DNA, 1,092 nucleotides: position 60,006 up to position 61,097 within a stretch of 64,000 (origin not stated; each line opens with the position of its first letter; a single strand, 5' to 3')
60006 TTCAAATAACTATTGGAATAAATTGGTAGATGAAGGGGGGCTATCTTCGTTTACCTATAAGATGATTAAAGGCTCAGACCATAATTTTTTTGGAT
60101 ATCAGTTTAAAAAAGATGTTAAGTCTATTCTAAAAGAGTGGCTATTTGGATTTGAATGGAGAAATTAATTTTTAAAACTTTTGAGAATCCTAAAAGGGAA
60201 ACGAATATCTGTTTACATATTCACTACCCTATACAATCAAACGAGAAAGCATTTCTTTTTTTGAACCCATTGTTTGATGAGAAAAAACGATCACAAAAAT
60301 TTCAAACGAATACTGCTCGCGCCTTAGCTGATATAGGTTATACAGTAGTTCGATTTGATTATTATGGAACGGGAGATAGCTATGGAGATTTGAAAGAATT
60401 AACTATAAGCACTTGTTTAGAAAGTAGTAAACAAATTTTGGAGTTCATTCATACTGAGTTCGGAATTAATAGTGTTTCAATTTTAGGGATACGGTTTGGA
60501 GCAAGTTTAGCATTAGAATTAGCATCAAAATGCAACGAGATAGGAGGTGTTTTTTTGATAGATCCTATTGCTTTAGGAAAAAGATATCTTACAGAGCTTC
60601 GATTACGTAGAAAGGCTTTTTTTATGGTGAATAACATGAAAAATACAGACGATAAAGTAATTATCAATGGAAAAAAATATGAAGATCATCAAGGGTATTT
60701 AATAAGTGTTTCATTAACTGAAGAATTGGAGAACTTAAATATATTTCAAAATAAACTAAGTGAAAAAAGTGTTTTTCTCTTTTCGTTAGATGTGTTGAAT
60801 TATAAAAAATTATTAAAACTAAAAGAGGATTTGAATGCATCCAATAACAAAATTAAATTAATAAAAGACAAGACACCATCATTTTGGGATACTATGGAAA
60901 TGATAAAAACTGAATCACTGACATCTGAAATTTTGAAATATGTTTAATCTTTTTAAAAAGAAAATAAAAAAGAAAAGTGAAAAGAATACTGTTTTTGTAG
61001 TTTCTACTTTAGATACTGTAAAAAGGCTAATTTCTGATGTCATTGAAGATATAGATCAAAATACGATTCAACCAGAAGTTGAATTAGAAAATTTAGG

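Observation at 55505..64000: Carrier-protein cassette with paired atypical alpha/beta-fold proteins, coupled to a MacB-type exporter and a UpxY antiterminator on a mobile element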

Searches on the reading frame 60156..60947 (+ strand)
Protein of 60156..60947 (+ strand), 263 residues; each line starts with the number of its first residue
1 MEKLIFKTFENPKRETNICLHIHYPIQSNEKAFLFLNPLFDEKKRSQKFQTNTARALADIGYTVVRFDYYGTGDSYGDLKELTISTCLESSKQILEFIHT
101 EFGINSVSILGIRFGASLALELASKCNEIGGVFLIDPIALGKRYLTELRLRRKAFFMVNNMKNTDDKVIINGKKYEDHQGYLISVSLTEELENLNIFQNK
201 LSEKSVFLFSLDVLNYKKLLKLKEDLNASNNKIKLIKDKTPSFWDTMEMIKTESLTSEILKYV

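Call 7: search_protein_families(library=ncbifam, proteins=[window:60156-60947:+], max_evalue=1)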
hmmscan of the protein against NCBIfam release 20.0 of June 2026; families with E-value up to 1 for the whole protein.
window:60156-60947:+ (263 aa): 10 families
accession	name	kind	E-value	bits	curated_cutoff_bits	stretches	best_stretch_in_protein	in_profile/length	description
TIGR03101.1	hydr2_PEP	hypoth_equivalog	6.6e-29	101.2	202.75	1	19-255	13-257/266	hydrolase 2, exosortase A system-associated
TIGR03100.1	hydr1_PEP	hypoth_equivalog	2.7e-08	33.4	168.45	1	48-151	44-146/274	hydrolase 1, exosortase A system-associated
NF058544.1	IVPilMotSglTMyx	equivalog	3e-07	30.5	300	1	53-149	55-149/210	type IV pili motility protein SglT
NF047920.1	lactonase_UilS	equivalog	3.7e-06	26.8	400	1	51-156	42-150/285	UilS family quorum-quenching N-acyl-homoserine lactonase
NF040790.2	glucon_galact_dh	equivalog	0.0064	15.4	750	1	29-139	122-227/390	bifunctional D-gluconate/D-galactonate dehydratase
NF045948.1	ProImpepThrmp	equivalog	0.0083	15.6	500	1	55-127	46-117/291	proline iminopeptidase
TIGR03611.1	RutD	equivalog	0.025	14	238.5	1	56-126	35-101/258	pyrimidine utilization protein D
NF051488.1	bifunc_PcaDC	exception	0.033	13.3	390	1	54-126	32-99/375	bifunctional 3-oxoadipate enol-lactonase/4-carboxymuconolactone decarboxylase PcaDC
TIGR03695.1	menH_SHCHC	equivalog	0.037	13.5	208.55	1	60-128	27-94/252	2-succinyl-6-hydroxy-2,4-cyclohexadiene-1-carboxylate synthase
NF011457.0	PRK14875.1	equivalog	0.11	11.4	307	1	62-142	159-236/372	acetoin dehydrogenase dihydrolipoyllysine-residue acetyltransferase subunit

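Call 8: search_protein_families(library=pfam, proteins=[window:60156-60947:+], max_evalue=1)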
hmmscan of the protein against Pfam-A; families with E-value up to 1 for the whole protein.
window:60156-60947:+ (263 aa): 4 families
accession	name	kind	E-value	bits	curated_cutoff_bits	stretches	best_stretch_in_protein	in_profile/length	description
PF12146.15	Hydrolase_4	-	4.6e-06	26.6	27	1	46-145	17-117/239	Serine aminopeptidase, S33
PF00561.26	Abhydrolase_1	-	0.0012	19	25.8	1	51-141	17-106/245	alpha/beta hydrolase fold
PF02129.25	Peptidase_S15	-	0.0086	16.2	23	1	42-81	32-71/262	X-Pro dipeptidyl-peptidase (S15 family)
PF08840.17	BAAT_C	-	0.16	12.4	20.9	0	105-137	22-54/210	BAAT / Acyl-CoA thioester hydrolase C terminal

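Call 9: find_encoding_contigs(protein=window:60156-60947:+, flank=10000, max_places=6)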
Protein window:60156-60947:+ (263 aa): no gene with exactly this product is on record in the collection.

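Call 11: find_homologous_proteins(query=window:60156-60947:+, max_evalue=0.001)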
Query window:60156-60947:+ (263 aa): 118 proteins with E <= 0.001 among 1021 candidates.
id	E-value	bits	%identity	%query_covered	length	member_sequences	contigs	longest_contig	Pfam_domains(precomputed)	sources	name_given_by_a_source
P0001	2.0e-167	573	100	100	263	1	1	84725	PF12146.16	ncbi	-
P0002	2.7e-122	425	74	100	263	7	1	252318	PF12146.16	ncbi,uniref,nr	ncbi:alpha/beta hydrolase family protein [Flavobacterium undicola]|uniref:alpha/beta hydrolase n=1 T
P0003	3.3e-98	346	63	100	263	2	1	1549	PF12146.16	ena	-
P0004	2.4e-94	333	60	100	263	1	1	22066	PF00561.27,PF12146.16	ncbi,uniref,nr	ncbi:alpha/beta fold hydrolase [Snuella sedimenti]|uniref:Alpha/beta hydrolase n=1 Tax=Snuella sedim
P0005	1.5e-68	249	48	100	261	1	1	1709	PF12146.16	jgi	-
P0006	1.3e-64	236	44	100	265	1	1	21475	PF12146.16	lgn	-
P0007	9.7e-59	217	45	92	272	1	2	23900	PF12146.16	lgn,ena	-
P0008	3.3e-57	212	43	98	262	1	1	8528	-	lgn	-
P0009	9.7e-57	210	43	99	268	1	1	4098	PF12146.16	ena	-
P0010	2.2e-55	206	43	93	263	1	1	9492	PF12146.16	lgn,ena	-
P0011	5.8e-55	204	45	92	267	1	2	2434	PF12146.16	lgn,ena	-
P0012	4.6e-54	201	42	91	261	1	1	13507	PF12146.16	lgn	-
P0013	7.2e-54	201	41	99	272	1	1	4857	PF12146.16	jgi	jgi:pimeloyl-ACP methyl ester carboxylesterase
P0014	1.2e-53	200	42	93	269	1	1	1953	-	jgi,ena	-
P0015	3.1e-53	199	42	93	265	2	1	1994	-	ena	-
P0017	1.8e-52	196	41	96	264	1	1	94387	-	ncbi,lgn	-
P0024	4.3e-51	192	41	92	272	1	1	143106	PF00561.27,PF12146.16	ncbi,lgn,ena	-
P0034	2.5e-46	176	38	92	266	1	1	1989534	PF12146.16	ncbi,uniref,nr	ncbi:serine aminopeptidase domain-containing protein [Puia dinghuensis]|uniref:Serine aminopeptidase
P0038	4.0e-45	172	38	95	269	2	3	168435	PF12146.16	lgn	-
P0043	5.9e-43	165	40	90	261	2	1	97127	PF00561.27,PF12146.16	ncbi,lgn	-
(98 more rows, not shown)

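Call 12: find_encoding_contigs(protein=P0001, flank=10000, max_places=3)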
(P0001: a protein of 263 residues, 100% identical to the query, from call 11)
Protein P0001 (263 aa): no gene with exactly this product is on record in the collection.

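Call 13: find_encoding_contigs(protein=P0002, flank=10000, max_places=3)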
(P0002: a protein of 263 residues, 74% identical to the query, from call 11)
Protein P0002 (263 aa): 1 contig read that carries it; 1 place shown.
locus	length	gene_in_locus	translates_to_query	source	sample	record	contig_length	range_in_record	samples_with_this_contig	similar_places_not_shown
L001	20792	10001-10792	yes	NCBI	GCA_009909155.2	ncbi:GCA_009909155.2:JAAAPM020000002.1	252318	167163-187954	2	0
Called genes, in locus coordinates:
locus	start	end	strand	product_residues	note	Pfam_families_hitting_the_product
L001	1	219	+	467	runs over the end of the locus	PF02397:Bac_transf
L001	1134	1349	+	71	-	-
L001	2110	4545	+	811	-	PF13620:CarboxypepD_reg (weak), PF13715:CarbopepD_reg_2, PF07715:Plug, PF00593:TonB_dep_Rec_b-barrel, PF14905:OMP_b-brl_3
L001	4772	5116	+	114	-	PF00665:rve (weak)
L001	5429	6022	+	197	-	-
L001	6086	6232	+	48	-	-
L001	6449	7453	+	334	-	PF01073:3Beta_HSD, PF01370:Epimerase, PF02719:Polysacc_synt_2, PF04321:RmlD_sub_bind, PF07993:NAD_binding_4 (weak), PF16363:GDP_Man_Dehyd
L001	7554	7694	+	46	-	-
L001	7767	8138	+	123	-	-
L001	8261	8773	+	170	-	PF02357:NusG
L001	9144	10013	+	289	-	-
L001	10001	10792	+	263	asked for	PF12146:Hydrolase_4 (weak)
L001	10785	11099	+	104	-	PF00550:PP-binding (weak)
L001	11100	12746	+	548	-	PF00501:AMP-binding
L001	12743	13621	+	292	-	PF04909:Amidohydro_2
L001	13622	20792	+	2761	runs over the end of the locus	PF00501:AMP-binding, PF23024:AMP-dom_DIP2-like, PF00550:PP-binding, PF00668:Condensation, PF00501:AMP-binding, PF00550:PP-binding, PF00668:Condensation, PF00501:AMP-binding, +2 more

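Call 14: find_encoding_contigs(protein=P0004, flank=10000, max_places=2)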
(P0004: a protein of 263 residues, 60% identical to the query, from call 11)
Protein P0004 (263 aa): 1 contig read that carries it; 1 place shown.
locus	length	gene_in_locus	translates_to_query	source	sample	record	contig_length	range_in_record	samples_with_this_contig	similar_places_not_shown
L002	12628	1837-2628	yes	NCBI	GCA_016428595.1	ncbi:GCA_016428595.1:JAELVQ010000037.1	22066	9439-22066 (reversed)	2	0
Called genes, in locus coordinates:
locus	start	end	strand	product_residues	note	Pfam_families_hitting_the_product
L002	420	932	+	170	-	PF02357:NusG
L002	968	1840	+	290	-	-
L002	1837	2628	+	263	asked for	PF00561:Abhydrolase_1 (weak), PF12146:Hydrolase_4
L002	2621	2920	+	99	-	PF00550:PP-binding (faint)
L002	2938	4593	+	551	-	PF00501:AMP-binding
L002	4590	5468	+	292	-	PF04909:Amidohydro_2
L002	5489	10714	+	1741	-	PF00501:AMP-binding, PF23024:AMP-dom_DIP2-like, PF00550:PP-binding, PF23297:ACP_SdgA_C (faint), PF00668:Condensation, PF00501:AMP-binding, PF00550:PP-binding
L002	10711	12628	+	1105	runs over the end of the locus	PF18563:TubC_N (weak), PF00668:Condensation, PF00501:AMP-binding, PF13193:AMP-binding_C, PF00550:PP-binding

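Call 15: find_encoding_contigs(protein=P0034, flank=10000, max_places=2)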
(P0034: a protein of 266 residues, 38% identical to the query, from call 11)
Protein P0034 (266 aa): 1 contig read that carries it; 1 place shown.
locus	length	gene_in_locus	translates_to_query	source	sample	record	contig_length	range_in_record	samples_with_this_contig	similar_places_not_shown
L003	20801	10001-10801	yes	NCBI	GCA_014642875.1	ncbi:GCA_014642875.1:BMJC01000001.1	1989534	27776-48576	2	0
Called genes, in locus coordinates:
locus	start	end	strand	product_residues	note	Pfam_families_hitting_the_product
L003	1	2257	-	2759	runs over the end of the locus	PF00501:AMP-binding, PF23024:AMP-dom_DIP2-like, PF00550:PP-binding, PF00668:Condensation, PF00501:AMP-binding, PF00550:PP-binding, PF00668:Condensation, PF00501:AMP-binding, +4 more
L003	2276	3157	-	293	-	PF04909:Amidohydro_2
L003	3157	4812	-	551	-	PF00501:AMP-binding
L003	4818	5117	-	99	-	PF00550:PP-binding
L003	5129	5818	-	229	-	PF00551:Formyl_trans_N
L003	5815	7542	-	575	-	PF05147:LANC_like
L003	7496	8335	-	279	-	PF20508:DUF6734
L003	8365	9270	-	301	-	PF05721:PhyH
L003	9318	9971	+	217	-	-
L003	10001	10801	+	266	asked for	PF12146:Hydrolase_4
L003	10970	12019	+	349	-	PF00296:Bac_luciferase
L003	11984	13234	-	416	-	PF00999:Na_H_Exchanger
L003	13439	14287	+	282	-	PF00150:Cellulase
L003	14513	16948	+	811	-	PF00668:Condensation, PF00296:Bac_luciferase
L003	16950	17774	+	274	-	PF00535:Glycos_transf_2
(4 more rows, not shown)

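Call 16: find_encoding_contigs(protein=P0017, flank=10000, max_places=2)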
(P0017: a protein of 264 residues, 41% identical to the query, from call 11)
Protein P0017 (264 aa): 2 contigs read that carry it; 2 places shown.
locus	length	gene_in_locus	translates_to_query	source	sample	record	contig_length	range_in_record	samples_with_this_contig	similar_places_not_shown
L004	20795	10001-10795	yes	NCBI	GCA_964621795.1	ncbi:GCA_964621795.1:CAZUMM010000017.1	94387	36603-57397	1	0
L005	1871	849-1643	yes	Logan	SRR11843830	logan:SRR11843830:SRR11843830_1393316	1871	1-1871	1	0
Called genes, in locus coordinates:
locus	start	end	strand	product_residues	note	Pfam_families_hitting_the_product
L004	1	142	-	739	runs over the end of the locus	PF00403:HMA, PF00122:E1-E2_ATPase, PF00702:Hydrolase, PF08282:Hydrolase_3 (faint)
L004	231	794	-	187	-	PF12833:HTH_18, PF00165:HTH_AraC (weak)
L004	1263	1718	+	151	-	PF00436:SSB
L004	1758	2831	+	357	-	PF06067:DUF932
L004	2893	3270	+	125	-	-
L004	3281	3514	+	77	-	-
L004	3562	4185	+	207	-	PF19556:PRTRC_E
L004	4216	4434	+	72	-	PF14454:Prok_Ub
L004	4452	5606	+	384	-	-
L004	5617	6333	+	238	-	PF14460:Prok-E2_D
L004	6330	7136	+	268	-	PF00899:ThiF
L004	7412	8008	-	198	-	-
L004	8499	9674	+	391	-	PF28495:TMEM260_2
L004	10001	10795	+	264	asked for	-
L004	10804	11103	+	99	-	PF00550:PP-binding (faint)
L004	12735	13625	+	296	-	PF04909:Amidohydro_2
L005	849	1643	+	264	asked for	-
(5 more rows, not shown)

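Call 18: find_related_loci(query=A1, collection=genome_contigs, flank=10000)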
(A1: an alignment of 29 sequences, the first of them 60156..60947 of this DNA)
Query A1 (263 aa) in genome_contigs; peptide patterns used: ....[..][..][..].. (x = any residue, [..] = any of these).
600 stretches matched a pattern (row limit reached: there are more); 584 encode a relative of the query (tblastn E <= 1e-3); the best 80 are kept; 80 distinct loci.
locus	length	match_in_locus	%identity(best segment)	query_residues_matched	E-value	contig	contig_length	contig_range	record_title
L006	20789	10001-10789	74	1-263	9e-131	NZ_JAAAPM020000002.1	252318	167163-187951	Flavobacterium undicola strain BBQ-18 conting2, whole genome shotgun sequence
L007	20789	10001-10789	71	1-263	7e-126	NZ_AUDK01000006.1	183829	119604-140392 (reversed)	Flavobacterium daejeonense DSM 17708 H599DRAFT_scaffold00006.6_C, whole genome shotgun sequence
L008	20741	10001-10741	40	11-259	1e-55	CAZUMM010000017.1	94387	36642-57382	MAG TPA_asm: uncultured Flavipsychrobacter sp. isolate SRP263527_co2_251 genome assembly, contig: NODE_136_length_94387_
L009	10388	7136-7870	41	18-261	3e-53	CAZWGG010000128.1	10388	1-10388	MAG TPA_asm: uncultured Bacteroidales bacterium isolate binchicken_co129_198 genome assembly, contig: NODE_20428_length_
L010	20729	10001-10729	38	21-263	3e-52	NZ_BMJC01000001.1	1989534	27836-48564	Puia dinghuensis strain CGMCC 1.15448 sequence01, whole genome shotgun sequence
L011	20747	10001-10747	38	10-260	5e-49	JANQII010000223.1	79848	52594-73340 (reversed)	MAG: Prolixibacteraceae bacterium isolate PL24a_bin.47 k99_8946350, whole genome shotgun sequence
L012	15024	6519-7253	38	20-263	3e-54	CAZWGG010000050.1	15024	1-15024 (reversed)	MAG TPA_asm: uncultured Bacteroidales bacterium isolate binchicken_co129_198 genome assembly, contig: NODE_11932_length_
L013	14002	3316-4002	28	23-263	7e-23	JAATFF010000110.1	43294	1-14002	MAG: Lysobacterales bacterium isolate bin_18 k141_12639194, whole genome shotgun sequence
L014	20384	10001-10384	36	21-148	1e-22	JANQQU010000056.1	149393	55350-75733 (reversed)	MAG: Calditrichia bacterium isolate IP29b_bin.38 k99_352952, whole genome shotgun sequence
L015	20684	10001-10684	29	28-255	3e-22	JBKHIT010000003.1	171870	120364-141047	MAG: Candidatus Brocadiia bacterium isolate D3M15_1 NODE_3_length_171870_cov_13.691820, whole genome shotgun sequence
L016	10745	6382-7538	29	9-212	6e-22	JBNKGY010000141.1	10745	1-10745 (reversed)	MAG: Marinilabiliaceae bacterium isolate E1E2.bin.17.strict NODE_141_length_10745_cov_5.310742, whole genome shotgun seq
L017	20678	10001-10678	27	23-263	2e-21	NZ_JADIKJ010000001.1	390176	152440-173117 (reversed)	Dyella jejuensis strain JP1 scaffold1_size390176, whole genome shotgun sequence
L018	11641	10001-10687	27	23-263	3e-21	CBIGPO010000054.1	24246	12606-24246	MAG TPA_asm: uncultured Luteibacter sp. isolate SRR8197395_binner23_Refined_23 genome assembly, contig: ERZ23872294.181,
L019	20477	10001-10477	32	32-193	4e-21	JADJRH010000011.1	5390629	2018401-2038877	MAG: Polyangiaceae bacterium isolate Fred_18-Q3-R57-64_MAXAC.407 tig00350861-10-53847230, whole genome shotgun sequence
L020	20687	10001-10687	26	23-263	4e-21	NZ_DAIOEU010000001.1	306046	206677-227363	MAG: Dyella sp. isolate CTOTU9904 NODE_3_length_306046_cov_8.282178, whole genome shotgun sequence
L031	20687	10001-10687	26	23-263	2e-20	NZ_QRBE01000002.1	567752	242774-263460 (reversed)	Dyella monticola strain 4 G-K06 scaffold2, whole genome shotgun sequence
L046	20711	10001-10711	28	23-263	2e-19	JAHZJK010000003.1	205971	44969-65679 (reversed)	MAG: Gammaproteobacteria bacterium isolate P_S1_bin.8 k141_117788, whole genome shotgun sequence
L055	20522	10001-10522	32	15-191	8e-19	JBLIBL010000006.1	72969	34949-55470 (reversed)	MAG: Polaribacter sp. isolate 3300053770_29 Ga0535642_0000059, whole genome shotgun sequence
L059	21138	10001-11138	39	27-155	2e-18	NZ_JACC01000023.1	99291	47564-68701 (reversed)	Aquimarina pacifica strain SW150 contig23_scaffold17, whole genome shotgun sequence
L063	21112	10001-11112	29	26-216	2e-18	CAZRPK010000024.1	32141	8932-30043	MAG TPA_asm: uncultured Kangiella sp. isolate binchicken_co67_61 genome assembly, contig: NODE_1301_length_32141_cov_54.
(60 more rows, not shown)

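Call 19: list_cluster_members(proteins=[window:60156-60947:+, window:59380-60168:+, window:60940-61254:+, window:61639-62760:+, window:56095-58527:+, window:55505-56026:+, window:53822-54961:+])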
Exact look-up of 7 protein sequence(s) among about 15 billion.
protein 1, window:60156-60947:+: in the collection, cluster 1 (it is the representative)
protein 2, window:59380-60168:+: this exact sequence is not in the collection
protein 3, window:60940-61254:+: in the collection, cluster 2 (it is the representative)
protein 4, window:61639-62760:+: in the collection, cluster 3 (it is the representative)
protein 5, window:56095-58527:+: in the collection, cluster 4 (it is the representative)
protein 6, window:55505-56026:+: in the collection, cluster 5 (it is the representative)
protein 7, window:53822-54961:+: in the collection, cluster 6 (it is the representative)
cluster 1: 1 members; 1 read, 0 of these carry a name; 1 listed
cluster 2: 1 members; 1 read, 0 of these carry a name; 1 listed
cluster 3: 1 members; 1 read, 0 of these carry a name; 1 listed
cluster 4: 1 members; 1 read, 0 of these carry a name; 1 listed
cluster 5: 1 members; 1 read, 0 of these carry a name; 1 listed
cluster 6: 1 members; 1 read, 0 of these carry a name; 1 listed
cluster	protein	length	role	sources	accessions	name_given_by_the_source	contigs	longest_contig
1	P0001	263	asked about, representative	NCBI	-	-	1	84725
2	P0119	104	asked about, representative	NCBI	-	-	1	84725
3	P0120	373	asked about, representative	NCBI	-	-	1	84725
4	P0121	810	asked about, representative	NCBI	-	-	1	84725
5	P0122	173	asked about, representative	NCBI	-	-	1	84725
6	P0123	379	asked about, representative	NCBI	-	-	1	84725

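Call 25: search_solved_structures(query=A1, max_evalue=1, show_alignments=2)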
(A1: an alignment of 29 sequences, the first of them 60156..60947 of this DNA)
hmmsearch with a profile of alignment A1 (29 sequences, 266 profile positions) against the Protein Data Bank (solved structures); distinct sequences matched with E-value up to 1: 78 (the best 60 are shown).
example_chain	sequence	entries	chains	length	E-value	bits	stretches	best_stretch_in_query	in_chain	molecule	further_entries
7q4h_A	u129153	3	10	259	3.3e-26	95.3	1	11-233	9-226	Hydrolase_4 domain-containing protein | Serine aminopeptidase S33 domain-containing protein | Prolyl oligopeptidase family protein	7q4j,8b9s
9h0z_A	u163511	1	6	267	3.7e-25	91.8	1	12-234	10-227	Serine aminopeptidase S33 domain-containing protein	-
9pjb_A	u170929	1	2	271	2.7e-24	89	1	2-133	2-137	MHETase MHT043-5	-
9pic_A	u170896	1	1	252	4.4e-22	81.8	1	2-140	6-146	Alpha/beta fold hydrolase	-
9pir_A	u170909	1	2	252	6.5e-22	81.2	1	2-140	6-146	Alpha/beta fold hydrolase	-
9pid_A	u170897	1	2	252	7.5e-22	81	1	2-138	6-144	Alpha/beta fold hydrolase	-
7wwh_A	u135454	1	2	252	4.8e-21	78.4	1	11-236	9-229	Alpha/beta hydrolase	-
8b4u_A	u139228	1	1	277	4.6e-20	75.1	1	2-133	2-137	Alpha/beta hydrolase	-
9w30_A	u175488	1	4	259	1.1e-19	73.9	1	12-212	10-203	Alpha/beta superfamily hydrolase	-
7z2u_A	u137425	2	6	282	4.2e-15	58.9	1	6-229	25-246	Ferulic acid esterase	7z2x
7z2v_A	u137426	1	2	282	4.4e-15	58.8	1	6-229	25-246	Ferulic acid esterase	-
3pf8_A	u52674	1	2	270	3.3e-12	49.4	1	47-136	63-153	Cinnamoyl esterase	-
3qm1_A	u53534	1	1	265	3.5e-12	49.3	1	47-136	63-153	Cinnamoyl esterase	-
3pf9_A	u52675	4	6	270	3.5e-12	49.3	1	47-136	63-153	Cinnamoyl esterase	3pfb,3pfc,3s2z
5cml_A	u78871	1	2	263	9.3e-11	44.6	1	11-130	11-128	OsmC family protein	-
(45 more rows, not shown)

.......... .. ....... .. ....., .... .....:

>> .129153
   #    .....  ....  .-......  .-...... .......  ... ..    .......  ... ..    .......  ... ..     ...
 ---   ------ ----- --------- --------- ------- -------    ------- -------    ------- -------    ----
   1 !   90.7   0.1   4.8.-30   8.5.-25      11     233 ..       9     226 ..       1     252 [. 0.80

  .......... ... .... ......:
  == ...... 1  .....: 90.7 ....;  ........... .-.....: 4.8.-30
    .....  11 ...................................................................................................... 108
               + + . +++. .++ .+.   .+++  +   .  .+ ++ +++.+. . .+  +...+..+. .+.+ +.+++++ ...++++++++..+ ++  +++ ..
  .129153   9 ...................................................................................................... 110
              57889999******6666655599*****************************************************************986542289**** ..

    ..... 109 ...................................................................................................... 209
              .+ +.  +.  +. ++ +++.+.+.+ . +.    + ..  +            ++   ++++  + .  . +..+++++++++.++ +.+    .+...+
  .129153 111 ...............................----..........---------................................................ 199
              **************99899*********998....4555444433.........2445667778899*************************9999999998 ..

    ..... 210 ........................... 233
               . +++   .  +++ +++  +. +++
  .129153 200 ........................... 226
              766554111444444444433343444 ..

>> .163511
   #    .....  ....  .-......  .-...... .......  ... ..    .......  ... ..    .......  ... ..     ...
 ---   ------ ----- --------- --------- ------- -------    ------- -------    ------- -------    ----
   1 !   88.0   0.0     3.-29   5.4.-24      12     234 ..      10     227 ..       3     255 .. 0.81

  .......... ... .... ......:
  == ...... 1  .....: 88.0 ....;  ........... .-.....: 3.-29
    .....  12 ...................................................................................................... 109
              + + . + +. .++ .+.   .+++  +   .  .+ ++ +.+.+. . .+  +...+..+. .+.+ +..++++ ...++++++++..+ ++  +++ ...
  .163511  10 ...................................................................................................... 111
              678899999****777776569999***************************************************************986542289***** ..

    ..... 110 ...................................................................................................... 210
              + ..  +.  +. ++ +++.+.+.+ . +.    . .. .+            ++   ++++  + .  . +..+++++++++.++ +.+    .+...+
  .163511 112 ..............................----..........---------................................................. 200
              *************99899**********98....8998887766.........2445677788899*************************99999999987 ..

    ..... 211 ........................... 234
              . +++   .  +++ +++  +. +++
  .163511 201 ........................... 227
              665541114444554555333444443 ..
